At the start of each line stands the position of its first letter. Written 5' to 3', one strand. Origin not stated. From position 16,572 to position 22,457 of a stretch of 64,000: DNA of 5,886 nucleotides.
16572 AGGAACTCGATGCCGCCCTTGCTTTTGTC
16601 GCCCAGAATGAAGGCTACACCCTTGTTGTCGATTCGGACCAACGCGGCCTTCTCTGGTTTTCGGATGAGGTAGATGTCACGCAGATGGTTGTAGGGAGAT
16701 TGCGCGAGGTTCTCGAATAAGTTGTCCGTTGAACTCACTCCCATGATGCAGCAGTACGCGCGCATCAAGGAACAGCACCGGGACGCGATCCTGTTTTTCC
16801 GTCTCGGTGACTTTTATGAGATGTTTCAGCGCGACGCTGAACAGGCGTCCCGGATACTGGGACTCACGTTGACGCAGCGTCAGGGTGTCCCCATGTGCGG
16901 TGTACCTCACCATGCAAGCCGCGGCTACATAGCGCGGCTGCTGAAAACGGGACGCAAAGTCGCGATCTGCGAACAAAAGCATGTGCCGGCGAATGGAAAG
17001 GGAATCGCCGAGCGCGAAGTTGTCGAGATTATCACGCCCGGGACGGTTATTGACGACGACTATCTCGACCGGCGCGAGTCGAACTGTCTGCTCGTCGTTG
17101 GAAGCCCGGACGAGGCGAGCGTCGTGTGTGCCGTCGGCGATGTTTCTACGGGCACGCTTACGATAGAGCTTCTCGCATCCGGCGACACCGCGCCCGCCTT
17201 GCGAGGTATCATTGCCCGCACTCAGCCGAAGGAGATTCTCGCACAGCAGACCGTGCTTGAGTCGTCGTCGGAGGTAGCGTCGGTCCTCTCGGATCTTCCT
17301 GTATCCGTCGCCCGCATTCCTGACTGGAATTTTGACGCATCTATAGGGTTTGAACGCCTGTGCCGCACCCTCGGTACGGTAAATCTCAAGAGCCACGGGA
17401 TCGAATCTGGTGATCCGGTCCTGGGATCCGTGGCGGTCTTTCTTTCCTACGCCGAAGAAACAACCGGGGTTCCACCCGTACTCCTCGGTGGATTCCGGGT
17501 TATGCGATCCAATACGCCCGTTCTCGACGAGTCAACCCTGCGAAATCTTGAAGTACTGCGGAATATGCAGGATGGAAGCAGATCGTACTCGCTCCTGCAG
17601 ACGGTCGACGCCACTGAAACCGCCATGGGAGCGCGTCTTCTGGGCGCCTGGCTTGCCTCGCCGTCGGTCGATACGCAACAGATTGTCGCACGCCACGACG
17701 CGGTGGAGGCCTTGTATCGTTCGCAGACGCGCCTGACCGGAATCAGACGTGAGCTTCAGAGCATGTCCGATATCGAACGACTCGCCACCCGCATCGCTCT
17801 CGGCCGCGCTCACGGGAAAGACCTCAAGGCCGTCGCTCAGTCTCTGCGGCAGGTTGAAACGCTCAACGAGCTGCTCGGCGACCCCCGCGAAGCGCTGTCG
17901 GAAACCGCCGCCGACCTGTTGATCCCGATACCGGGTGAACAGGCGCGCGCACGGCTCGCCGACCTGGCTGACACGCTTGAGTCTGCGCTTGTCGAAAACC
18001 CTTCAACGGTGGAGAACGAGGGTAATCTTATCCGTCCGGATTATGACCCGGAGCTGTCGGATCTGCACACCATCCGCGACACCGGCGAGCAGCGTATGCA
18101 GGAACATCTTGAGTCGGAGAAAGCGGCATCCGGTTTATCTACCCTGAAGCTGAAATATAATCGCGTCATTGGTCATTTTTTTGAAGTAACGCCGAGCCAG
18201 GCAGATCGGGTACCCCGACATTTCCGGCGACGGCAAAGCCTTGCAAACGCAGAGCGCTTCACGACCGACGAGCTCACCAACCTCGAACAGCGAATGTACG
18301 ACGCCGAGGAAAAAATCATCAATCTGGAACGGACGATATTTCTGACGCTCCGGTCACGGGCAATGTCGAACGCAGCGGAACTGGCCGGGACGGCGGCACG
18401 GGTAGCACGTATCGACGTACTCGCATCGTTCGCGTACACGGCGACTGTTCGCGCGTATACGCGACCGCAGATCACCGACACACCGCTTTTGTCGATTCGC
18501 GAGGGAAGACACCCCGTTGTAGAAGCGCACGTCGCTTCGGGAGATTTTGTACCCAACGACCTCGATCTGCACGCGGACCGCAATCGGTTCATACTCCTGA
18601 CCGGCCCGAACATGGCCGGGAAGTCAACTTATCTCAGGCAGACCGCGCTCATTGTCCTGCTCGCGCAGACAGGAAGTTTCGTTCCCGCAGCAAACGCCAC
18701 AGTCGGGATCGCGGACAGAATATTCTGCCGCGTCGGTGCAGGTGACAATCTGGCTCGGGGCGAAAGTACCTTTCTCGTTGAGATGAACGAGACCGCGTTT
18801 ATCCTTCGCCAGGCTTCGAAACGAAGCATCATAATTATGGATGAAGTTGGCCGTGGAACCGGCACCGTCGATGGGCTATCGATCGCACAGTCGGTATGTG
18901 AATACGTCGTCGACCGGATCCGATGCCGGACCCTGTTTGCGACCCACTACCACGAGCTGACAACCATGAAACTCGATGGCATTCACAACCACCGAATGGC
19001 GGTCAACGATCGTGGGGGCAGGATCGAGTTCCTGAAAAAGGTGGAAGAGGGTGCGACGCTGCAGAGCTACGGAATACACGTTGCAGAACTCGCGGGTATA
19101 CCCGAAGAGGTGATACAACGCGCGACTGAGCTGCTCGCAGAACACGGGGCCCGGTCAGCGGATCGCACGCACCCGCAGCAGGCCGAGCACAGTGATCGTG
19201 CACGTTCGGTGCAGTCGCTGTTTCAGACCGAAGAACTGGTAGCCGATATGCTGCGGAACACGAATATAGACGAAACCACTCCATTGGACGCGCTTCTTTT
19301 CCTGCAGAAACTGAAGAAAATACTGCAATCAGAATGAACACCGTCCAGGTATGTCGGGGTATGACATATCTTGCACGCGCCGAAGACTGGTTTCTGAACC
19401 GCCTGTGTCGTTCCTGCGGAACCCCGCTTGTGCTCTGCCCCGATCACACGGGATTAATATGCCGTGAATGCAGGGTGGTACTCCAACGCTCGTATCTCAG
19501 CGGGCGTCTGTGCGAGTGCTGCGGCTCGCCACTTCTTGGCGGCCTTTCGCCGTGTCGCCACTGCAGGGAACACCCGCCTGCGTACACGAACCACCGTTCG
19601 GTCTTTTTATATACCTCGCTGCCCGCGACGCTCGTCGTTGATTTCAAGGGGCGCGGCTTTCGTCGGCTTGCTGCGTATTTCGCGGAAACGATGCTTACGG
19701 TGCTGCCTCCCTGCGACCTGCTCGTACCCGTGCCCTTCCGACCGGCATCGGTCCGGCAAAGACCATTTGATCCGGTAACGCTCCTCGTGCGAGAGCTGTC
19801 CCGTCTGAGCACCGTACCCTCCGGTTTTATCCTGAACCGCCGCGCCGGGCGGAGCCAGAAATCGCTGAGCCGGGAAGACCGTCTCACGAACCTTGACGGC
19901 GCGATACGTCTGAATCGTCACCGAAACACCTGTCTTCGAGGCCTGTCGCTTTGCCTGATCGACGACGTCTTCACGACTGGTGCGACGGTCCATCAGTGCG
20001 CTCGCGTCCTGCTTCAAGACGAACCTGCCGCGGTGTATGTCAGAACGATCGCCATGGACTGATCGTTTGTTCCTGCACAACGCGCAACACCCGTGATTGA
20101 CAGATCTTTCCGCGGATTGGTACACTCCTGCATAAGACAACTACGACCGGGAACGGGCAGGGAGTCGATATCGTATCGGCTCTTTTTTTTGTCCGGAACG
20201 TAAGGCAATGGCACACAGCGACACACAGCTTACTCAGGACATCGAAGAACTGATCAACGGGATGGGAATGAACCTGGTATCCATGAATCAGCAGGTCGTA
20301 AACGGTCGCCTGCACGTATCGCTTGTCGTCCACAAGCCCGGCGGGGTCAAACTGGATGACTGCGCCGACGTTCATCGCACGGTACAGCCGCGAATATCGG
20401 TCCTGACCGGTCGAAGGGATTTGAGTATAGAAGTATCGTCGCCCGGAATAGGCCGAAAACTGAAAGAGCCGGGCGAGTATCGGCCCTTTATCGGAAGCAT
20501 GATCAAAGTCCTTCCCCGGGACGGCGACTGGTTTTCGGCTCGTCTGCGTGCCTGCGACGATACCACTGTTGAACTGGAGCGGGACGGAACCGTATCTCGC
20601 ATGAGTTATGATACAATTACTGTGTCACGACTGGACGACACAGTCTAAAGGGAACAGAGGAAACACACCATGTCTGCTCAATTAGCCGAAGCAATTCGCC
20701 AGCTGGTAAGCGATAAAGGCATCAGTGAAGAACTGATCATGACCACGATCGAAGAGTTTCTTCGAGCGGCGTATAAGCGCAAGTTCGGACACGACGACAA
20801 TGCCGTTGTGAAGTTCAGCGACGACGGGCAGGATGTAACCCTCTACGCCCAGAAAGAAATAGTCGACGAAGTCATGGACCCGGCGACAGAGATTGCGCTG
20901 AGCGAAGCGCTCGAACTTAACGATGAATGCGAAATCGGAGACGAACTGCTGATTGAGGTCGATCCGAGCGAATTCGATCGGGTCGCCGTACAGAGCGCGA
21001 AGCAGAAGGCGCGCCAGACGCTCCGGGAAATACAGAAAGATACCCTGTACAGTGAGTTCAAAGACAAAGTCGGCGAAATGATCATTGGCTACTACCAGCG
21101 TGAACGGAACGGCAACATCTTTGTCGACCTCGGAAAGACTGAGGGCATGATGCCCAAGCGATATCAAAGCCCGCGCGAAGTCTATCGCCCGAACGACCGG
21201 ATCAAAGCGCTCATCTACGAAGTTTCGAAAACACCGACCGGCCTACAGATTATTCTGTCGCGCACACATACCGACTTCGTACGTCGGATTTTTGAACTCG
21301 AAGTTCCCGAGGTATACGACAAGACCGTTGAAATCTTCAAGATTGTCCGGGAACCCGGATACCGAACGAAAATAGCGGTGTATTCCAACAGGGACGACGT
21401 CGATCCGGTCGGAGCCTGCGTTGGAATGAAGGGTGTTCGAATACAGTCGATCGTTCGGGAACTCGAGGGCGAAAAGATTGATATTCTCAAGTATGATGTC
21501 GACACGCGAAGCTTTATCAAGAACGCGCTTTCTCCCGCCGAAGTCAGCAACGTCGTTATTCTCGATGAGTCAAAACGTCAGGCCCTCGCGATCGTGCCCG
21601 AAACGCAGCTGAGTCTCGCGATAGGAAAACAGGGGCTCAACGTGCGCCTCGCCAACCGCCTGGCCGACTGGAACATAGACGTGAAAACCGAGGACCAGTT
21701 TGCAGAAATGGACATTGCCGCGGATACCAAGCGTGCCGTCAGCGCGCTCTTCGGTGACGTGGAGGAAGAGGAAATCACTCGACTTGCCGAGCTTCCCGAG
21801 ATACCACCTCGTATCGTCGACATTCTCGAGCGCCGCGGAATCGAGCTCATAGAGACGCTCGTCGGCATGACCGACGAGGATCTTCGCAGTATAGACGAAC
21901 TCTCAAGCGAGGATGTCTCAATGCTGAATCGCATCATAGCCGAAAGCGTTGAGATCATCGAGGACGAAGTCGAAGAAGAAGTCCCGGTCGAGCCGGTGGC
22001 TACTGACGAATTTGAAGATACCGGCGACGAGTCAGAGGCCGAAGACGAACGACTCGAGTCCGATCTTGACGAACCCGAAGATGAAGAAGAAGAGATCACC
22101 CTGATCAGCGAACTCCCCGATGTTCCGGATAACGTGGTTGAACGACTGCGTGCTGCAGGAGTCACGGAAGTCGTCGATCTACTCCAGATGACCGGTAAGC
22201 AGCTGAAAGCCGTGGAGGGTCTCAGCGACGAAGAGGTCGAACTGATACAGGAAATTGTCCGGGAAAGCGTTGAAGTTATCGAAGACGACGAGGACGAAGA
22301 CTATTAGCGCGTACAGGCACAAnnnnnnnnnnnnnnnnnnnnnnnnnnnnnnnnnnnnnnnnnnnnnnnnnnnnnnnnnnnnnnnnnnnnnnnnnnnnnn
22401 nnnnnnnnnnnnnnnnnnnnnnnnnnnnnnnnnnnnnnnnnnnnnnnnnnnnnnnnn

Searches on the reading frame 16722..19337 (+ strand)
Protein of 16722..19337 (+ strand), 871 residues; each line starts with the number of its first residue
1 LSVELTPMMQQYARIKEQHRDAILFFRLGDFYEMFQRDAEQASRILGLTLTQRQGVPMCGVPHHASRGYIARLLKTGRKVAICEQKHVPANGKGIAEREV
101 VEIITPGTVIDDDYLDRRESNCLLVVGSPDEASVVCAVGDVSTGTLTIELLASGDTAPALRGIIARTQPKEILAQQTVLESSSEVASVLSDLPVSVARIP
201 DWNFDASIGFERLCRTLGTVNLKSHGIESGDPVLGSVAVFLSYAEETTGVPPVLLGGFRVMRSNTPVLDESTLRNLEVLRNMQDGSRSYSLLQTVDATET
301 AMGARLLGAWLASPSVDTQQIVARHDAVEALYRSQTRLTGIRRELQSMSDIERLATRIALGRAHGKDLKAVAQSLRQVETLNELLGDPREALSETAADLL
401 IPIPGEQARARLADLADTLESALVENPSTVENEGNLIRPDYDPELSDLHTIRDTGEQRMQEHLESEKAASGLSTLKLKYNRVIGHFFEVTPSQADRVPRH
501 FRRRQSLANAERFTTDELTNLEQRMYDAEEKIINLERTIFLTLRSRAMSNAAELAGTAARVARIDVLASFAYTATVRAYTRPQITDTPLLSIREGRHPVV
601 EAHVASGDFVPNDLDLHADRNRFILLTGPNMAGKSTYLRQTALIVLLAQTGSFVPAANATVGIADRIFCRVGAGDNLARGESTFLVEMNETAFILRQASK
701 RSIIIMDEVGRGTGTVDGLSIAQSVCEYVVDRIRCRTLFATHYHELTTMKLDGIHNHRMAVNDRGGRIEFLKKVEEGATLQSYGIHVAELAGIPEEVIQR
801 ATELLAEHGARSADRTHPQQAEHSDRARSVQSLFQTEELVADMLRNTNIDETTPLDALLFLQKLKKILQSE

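Call 62: search_protein_families(library=pfam, proteins=[window:16722-19337:+], max_evalue=0.00001)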
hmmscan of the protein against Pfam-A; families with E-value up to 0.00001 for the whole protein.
window:16722-19337:+ (871 aa): 5 families
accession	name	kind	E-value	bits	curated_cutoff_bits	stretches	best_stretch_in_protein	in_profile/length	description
PF00488.27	MutS_V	-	1.3e-79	267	30.2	1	624-806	1-185/188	MutS domain V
PF05192.23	MutS_III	-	9.9e-45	153.7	34.1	1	271-571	1-194/194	MutS domain III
PF01624.25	MutS_I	-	2.9e-41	140.7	20.6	1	6-112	1-112/113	MutS domain I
PF05190.23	MutS_IV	-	1.7e-25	89.5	22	1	440-531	1-92/92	MutS family domain IV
PF05188.22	MutS_II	-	8.4e-10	39.6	25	1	130-248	10-125/133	MutS domain II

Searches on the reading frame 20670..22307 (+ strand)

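Call 62: search_protein_families(library=pfam, proteins=[window:20670-22307:+], max_evalue=0.00001)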
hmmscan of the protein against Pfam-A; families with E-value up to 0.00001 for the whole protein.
window:20670-22307:+ (545 aa): 3 families
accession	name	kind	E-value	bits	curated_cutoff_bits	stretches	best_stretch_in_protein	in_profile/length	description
PF08529.16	NusA_N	-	2.9e-34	118.3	23.8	1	5-124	2-119/119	NusA N-terminal domain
PF13184.12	KH_5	-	4.2e-29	100.9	27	1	229-297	1-69/69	NusA-like KH domain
PF03118.21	RNA_pol_A_CTD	-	1.5e-06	28.3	23.8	0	377-415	19-57/67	Bacterial RNA polymerase, alpha chain C terminal domain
